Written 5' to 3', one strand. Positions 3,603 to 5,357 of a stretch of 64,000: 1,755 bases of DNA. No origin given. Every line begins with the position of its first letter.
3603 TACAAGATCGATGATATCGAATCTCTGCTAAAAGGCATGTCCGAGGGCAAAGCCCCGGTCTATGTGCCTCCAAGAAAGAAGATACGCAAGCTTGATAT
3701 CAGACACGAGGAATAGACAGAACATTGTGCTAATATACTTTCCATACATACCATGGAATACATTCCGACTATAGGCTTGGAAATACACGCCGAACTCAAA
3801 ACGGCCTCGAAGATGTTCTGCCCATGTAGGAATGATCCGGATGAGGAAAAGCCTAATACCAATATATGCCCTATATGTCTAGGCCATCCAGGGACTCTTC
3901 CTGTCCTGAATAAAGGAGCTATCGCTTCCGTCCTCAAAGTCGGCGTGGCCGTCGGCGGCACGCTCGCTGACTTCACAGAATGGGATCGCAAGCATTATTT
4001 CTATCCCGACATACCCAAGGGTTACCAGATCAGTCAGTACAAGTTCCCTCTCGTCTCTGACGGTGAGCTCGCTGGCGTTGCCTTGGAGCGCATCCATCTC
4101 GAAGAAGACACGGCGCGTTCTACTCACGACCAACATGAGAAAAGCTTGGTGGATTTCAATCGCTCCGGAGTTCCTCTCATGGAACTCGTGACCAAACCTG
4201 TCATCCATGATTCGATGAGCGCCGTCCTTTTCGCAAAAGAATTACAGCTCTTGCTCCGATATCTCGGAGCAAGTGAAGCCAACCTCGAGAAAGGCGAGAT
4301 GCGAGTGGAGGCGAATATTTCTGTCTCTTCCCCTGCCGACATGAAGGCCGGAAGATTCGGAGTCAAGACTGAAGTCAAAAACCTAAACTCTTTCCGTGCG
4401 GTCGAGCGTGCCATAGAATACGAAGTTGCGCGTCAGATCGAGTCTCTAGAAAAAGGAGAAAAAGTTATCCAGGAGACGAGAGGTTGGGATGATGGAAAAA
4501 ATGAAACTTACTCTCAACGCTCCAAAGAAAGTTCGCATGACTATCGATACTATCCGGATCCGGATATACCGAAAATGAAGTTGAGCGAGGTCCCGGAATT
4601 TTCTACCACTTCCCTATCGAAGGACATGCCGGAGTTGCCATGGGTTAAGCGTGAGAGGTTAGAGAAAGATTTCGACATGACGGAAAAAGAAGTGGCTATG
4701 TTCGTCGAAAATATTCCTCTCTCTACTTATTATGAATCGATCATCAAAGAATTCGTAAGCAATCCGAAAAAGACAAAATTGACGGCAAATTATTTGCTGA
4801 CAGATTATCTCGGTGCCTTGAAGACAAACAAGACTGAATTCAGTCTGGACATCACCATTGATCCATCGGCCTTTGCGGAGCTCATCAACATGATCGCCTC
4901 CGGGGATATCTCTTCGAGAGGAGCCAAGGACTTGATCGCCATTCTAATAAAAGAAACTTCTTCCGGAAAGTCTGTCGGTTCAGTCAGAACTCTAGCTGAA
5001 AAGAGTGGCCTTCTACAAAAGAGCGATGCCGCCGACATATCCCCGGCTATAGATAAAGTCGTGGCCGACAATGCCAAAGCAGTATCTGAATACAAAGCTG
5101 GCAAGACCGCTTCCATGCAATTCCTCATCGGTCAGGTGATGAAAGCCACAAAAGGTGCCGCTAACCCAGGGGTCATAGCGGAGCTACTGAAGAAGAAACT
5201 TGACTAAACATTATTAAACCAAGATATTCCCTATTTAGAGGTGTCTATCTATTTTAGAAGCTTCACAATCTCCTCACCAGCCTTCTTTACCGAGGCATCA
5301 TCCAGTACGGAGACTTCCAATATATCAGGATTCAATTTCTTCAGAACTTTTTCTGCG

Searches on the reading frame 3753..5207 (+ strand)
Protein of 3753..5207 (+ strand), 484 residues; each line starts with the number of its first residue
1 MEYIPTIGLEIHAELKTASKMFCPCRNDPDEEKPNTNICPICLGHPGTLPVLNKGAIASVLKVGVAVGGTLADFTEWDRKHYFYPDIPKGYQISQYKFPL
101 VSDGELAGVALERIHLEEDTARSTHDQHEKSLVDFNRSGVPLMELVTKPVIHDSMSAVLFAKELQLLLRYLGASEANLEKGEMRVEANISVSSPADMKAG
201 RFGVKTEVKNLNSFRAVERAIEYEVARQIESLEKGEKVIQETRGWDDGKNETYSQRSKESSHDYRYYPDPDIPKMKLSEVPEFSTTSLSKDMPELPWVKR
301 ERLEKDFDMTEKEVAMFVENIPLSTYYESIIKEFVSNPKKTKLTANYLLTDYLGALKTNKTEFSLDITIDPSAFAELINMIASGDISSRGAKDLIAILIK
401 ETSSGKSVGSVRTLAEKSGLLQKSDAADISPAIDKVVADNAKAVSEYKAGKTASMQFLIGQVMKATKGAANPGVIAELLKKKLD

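Call 16: search_protein_families(library=pfam, proteins=[window:3753-5207:+], max_evalue=0.00001)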
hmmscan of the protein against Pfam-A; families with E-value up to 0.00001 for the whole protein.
window:3753-5207:+ (484 aa): 2 families
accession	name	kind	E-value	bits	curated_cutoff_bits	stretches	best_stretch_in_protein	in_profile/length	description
PF02934.20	GatB_N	-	1.2e-103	346.6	23.4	1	6-279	2-273/277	GatB/GatE catalytic domain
PF02637.23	GatB_Yqey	-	2.5e-36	125.2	27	1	332-483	4-148/148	GatB domain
